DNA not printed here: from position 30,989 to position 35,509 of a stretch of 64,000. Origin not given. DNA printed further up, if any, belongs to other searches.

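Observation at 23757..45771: Complete 22-kb type VII (ESX) secretion locus with hybrid gene order and a fused EccC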

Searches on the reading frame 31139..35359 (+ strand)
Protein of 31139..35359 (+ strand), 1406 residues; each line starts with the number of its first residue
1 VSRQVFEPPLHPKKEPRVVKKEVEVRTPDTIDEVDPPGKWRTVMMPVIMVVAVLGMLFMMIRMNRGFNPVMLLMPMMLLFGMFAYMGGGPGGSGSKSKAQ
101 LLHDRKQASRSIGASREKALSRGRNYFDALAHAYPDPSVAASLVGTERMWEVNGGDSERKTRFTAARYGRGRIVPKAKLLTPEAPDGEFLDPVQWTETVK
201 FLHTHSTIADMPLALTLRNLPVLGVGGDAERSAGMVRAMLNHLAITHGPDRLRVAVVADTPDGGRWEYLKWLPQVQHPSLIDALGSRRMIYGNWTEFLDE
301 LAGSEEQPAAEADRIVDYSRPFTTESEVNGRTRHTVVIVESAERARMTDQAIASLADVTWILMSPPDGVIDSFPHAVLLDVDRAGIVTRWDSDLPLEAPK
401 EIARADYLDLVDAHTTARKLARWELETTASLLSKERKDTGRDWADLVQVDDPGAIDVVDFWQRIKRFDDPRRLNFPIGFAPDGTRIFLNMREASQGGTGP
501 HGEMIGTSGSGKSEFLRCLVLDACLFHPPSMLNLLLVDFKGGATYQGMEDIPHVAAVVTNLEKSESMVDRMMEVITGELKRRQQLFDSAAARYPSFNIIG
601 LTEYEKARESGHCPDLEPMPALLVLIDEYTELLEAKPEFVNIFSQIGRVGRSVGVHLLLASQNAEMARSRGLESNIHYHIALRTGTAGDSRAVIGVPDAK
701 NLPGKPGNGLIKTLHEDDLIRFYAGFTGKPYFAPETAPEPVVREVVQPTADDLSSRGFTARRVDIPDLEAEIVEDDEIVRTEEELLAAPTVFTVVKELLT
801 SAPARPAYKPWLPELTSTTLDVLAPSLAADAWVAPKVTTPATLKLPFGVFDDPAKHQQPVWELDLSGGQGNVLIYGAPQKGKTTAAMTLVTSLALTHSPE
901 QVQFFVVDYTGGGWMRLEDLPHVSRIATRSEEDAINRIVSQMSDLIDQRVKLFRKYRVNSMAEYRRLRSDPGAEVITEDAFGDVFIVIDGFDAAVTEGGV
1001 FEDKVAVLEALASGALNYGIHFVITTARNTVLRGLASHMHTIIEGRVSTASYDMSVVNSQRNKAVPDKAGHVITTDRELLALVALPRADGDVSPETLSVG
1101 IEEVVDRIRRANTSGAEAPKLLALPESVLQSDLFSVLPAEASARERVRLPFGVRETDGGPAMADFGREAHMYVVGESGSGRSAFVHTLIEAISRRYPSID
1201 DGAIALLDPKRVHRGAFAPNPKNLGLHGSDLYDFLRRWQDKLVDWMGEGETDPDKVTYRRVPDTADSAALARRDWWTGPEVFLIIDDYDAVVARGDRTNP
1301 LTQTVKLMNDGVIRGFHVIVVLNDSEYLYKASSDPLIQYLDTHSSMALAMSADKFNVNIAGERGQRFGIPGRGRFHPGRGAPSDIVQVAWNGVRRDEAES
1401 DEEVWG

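Call 7: search_protein_families(library=pfam, proteins=[window:31139-35359:+], max_evalue=0.01)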
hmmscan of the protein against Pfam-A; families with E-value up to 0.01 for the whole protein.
window:31139-35359:+ (1406 aa): 11 families
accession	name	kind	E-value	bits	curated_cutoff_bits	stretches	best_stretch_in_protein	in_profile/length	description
PF01580.24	FtsK_SpoIIIE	-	4.6e-62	209.8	24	3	840-1018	17-154/221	FtsK/SpoIIIE family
PF13191.12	AAA_16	-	2.1e-10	41.8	32.6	1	1166-1289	22-142/167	AAA ATPase domain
PF13401.12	AAA_22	-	5.7e-08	33.6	27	0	1168-1310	5-110/130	AAA domain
PF05729.18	NACHT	-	4.9e-07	30.2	26.7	0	872-1034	3-138/167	NACHT domain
PF00910.28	RNA_helicase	-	1.6e-05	25.8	21.5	0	872-939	1-75/105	RNA helicase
PF20703.3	nSTAND1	-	5.6e-05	23.4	27.1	0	1162-1355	27-192/379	Novel STAND NTPase 1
PF24883.2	NPHP3_N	-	0.00027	21.6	24.8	1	870-1012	23-150/164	Nephrocystin 3, N-terminal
PF13555.12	AAA_29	-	0.0019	18.3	27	0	1166-1185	20-39/61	P-loop containing region of AAA domain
PF12846.13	AAA_10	-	0.0069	15.9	27.5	0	499-555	21-72/362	AAA-like domain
PF00005.33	ABC_tran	-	0.0074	17.3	25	0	1167-1206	10-44/137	ABC transporter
PF20720.3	nSTAND3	-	0.0083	16.3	27.2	0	869-895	17-43/155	Novel STAND NTPase 3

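Call 9: search_protein_families(library=ncbifam, proteins=[window:31139-35359:+], max_evalue=0.01)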
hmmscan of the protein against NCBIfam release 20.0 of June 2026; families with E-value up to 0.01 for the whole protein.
window:31139-35359:+ (1406 aa): 5 families
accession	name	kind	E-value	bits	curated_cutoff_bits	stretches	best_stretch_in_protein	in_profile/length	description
TIGR03924.1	T7SS_EccC_a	equivalog_domain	1.8e-211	704.5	509.15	2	27-730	3-672/673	type VII secretion protein EccCa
TIGR03925.1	T7SS_EccC_b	equivalog_domain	5.9e-146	487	346.55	2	792-1389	3-564/564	type VII secretion protein EccCb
TIGR03928.1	T7_EssCb_Firm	equivalog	8.9e-118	394.6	778.4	2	444-1351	420-1258/1296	type VII secretion protein EssC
NF007615.0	PRK10263.1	equivalog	7.3e-10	37.2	1566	1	500-703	1011-1225/1355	DNA translocase FtsK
TIGR02211.1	LolD_lipo_ex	equivalog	0.0098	15.4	307.75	0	1169-1188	32-51/221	lipoprotein-releasing ABC transporter ATP-binding protein LolD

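Call 11: find_related_loci(query=window:31139-35359:+, collection=genome_contigs, flank=10000)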
Query window:31139-35359:+ (1406 aa) in genome_contigs; peptide patterns used: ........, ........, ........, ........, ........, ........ (x = any residue, [..] = any of these).
35 stretches matched a pattern; 17 encode a relative of the query (tblastn E <= 1e-3); 14 distinct loci.
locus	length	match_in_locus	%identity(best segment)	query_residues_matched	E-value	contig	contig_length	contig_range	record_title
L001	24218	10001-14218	96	1-1406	0e+0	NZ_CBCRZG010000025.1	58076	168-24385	Tsukamurella hominis strain CIP111613T isolate CIP111613T NODE_0025, whole genome shotgun sequence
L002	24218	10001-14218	96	1-1406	0e+0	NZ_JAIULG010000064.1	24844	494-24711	Tsukamurella sp. M9C NODE_64_length_24844_cov_14.6199, whole genome shotgun sequence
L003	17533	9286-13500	96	1-1406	0e+0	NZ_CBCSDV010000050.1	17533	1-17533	Tsukamurella ocularis strain CIP111612T isolate CIP111612T NODE_0050, whole genome shotgun sequence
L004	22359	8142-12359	96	1-1406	0e+0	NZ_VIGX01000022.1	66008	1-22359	Tsukamurella conjunctivitidis strain HKU72 NODE_22_length_66008_cov_121.806378, whole genome shotgun sequence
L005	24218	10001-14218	95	1-1406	0e+0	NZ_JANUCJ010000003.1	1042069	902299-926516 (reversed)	Tsukamurella ocularis strain S00175 Ga0436325_03, whole genome shotgun sequence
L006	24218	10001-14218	94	1-1406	0e+0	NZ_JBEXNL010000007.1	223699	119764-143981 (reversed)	Tsukamurella sp. NPDC003166 NPDC003166_37_B12.ctg-0007, whole genome shotgun sequence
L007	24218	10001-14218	94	1-1406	0e+0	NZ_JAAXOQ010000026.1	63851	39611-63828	Tsukamurella spumae strain DSM 44113 W9837_26, whole genome shotgun sequence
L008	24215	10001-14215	87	1-1406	0e+0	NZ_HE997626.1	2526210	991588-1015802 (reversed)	Tsukamurella sp. 1534, whole genome shotgun sequence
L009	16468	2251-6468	94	1-1406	0e+0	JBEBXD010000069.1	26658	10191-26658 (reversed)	MAG: Tsukamurella paurometabola isolate T2.bin.43 NODE_5820_length_26658_cov_9.534601, whole genome shotgun sequence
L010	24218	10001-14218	84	1-1406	0e+0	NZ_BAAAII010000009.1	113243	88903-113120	Tsukamurella strandjordii strain JCM 11487 sequence09, whole genome shotgun sequence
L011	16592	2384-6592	70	4-1406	0e+0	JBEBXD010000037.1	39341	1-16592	MAG: Tsukamurella paurometabola isolate T2.bin.43 NODE_2961_length_39341_cov_5.535509, whole genome shotgun sequence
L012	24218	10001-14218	95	1-1406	0e+0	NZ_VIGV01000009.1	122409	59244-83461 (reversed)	Tsukamurella sputi strain HKU70 NODE_9_length_122409_cov_111.589931, whole genome shotgun sequence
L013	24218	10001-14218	96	1-1406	0e+0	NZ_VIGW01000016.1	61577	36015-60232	Tsukamurella asaccharolytica strain HKU71 NODE_16_length_61577_cov_99.988511, whole genome shotgun sequence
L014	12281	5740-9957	85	1-1406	0e+0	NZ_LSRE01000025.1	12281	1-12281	Tsukamurella pseudospumae strain JCM 13375 pw3202_c31, whole genome shotgun sequence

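Call 12: search_solved_structures(query=window:31139-35359:+, max_evalue=1e-10)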
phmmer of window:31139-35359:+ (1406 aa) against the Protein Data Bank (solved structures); distinct sequences matched with E-value up to 1e-10: 17.
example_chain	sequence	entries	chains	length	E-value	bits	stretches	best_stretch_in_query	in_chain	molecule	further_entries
4nh0_A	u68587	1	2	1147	1.6e-164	552.6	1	206-1389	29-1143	Cell divisionFtsK/SpoIIIE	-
7np7_C1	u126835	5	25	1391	4.6e-151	508.1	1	12-1374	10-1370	ESX-5 secretion system protein EccC5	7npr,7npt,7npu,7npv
7b9f_C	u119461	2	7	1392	2.1e-144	486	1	9-1363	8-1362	EccC5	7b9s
4n1a_A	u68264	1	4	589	8.1e-71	242.2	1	797-1389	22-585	Cell divisionFtsK/SpoIIIE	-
9jv8_A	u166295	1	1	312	5.5e-54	186.4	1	790-1102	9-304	ESX-1 secretion system protein EccCb1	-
9qks_G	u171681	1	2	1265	3.3e-44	154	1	460-784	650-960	ESX secretion system protein YukB,Green fluorescent protein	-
6umm_E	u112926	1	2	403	1.9e-27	98.5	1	1-304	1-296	ESX-3 secretion system protein EccC3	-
6sgw_F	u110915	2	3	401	4.1e-27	97.4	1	15-304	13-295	ESX-3 secretion system protein EccC3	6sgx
6lar_F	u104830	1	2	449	1.4e-26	95.6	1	1-314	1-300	ESX-3 secretion system protein EccC3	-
4lya_A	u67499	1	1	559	1e-20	76.1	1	817-1328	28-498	Uncharacterized protein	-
5fv0_A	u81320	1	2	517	1.4e-19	72.4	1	845-1328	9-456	ESX secretion system protein EccC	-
6sgz_J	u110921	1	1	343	1.2e-17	65.9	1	110-304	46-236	ESX-3 secretion system protein EccC3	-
6j18_A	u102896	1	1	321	1.4e-15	59.1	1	1148-1396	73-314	ESX-5 secretion system protein EccC5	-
6j19_A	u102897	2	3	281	1.3e-13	52.6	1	1116-1339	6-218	ESX-1 secretion system protein EccCb1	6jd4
8rin_A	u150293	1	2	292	1.6e-12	49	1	203-425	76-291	ESX-5 secretion system protein EccC5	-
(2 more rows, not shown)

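Call 21: search_dna_similar(query=window:31139-35359:+, collection=plasmids, mode=protein, max_rows=40, max_evalue=1e-30)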
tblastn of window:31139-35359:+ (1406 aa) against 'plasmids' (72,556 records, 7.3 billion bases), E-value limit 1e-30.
Records with a match: 153; places in all: 172; records where one place covers at least 80% of the query: 91.
Best place of each record, by identity: <60% 153.
By first word of the organism name: Mycobacterium 58; Streptomyces 38; Mycolicibacterium 18; Bacillus 11; Mycobacteroides 5; Enterococcus 3; Nocardia 2; Tsukamurella 2; Rhodococcus 2; Rothia 2; and 9 more.
By predicted mobility (MOB-suite, as given by PLSDB): mobilizable 78; non-mobilizable 74; conjugative 1.
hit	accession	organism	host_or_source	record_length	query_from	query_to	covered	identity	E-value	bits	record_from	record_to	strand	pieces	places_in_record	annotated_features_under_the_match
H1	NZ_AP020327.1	Mycobacterium avium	-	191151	28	1406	98%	41.5%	0e+0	1007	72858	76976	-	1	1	eccCa: type VII secretion protein EccCa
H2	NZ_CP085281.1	Mycobacterium avium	Homo sapiens,sputum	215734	28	1394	97%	41.1%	0e+0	989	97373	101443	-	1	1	eccCa: type VII secretion protein EccCa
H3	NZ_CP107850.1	Nocardia sp. NBC_00511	-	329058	28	1389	97%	35.6%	0e+0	692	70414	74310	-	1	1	eccCa: type VII secretion protein EccCa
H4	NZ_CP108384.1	Nocardia sp. NBC_01327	-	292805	101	1389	92%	35.5%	0e+0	709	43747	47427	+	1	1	eccCa: type VII secretion protein EccCa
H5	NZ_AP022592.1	Mycolicibacterium arabiense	-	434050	37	1389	96%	33.7%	2e-178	598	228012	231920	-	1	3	eccCa: type VII secretion protein EccCa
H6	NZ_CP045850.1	Streptomyces clavuligerus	pure culture single spore ...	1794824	28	1402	98%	31.8%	8e-148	507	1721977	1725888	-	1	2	none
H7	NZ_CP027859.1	Streptomyces clavuligerus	Cell culture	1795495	28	1402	98%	31.8%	1e-147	506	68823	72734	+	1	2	none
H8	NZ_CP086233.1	Streptomyces clavuligerus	whole organism,soil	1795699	28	1402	98%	31.8%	1e-147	506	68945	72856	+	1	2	none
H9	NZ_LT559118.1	Nonomuraea gerenzanensis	-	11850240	27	1373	96%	32.0%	1e-166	563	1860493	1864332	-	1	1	none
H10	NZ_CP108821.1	Streptomyces chartreusis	-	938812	100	1380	91%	33.5%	3e-165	559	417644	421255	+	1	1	eccCa: type VII secretion protein EccCa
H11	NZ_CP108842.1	Streptomyces chartreusis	-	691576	100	1380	91%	33.4%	2e-165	559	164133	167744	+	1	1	eccCa: type VII secretion protein EccCa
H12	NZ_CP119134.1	Streptomyces sp. FXJ1.172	cell culture,red soil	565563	28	1381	96%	31.5%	2e-155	530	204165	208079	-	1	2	eccCa: type VII secretion protein EccCa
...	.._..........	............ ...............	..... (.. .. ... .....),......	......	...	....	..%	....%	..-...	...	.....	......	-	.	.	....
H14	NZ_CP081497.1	Streptomyces sp. BHT-5-2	whole organism,plant soil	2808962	99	1375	91%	33.2%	2e-164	556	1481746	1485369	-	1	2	none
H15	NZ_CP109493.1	Streptomyces sp. NBC_01435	-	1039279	35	1375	95%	31.5%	2e-142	491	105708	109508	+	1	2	record has no annotation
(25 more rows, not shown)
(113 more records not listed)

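Call 23: get_annotated_region(hit=H1, flank=12000)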
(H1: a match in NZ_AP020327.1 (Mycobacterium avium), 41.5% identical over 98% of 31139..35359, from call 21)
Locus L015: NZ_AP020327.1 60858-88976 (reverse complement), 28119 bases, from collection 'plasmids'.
description: Mycobacterium avium subsp. hominissuis strain JP-H-1 plasmid p1-JPH1
organism: Mycobacterium avium (NCBI taxid 439334)
taxonomy: Bacteria; Actinomycetota; Actinomycetes; Mycobacteriales; Mycobacteriaceae; Mycobacterium; Mycobacterium avium
host: -; source: -; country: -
typing (MOB-suite, as given by PLSDB): non-mobilizable
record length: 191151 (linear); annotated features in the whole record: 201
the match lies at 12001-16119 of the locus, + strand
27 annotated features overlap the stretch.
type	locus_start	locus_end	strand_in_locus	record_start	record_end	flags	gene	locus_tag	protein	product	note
CDS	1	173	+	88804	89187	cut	-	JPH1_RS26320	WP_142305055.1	hypothetical protein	-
CDS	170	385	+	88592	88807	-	-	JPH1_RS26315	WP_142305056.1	hypothetical protein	-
CDS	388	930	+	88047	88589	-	-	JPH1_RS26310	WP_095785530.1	hypothetical protein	-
CDS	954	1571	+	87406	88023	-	-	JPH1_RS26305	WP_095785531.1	hypothetical protein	-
CDS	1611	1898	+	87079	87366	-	-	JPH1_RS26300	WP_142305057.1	hypothetical protein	-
CDS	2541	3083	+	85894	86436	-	-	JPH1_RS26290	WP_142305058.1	hypothetical protein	-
CDS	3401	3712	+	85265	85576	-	-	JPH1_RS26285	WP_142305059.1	hypothetical protein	-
CDS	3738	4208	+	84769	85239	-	-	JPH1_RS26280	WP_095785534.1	hypothetical protein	-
CDS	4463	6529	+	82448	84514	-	-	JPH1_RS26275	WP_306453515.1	ADP-ribosyltransferase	-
CDS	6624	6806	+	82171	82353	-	-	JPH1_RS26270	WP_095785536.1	hypothetical protein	-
CDS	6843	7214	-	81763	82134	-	-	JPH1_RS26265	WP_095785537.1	hypothetical protein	-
CDS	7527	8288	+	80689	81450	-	-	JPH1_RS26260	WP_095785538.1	hypothetical protein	-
CDS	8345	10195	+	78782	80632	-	-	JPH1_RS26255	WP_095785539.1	AAA family ATPase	-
CDS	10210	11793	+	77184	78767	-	eccB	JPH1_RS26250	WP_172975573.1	type VII secretion protein EccB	GO:0009306 - protein secretion [Evidence IEA]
CDS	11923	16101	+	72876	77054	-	eccCa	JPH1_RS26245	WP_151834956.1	type VII secretion protein EccCa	GO:0009306 - protein secretion [Evidence IEA]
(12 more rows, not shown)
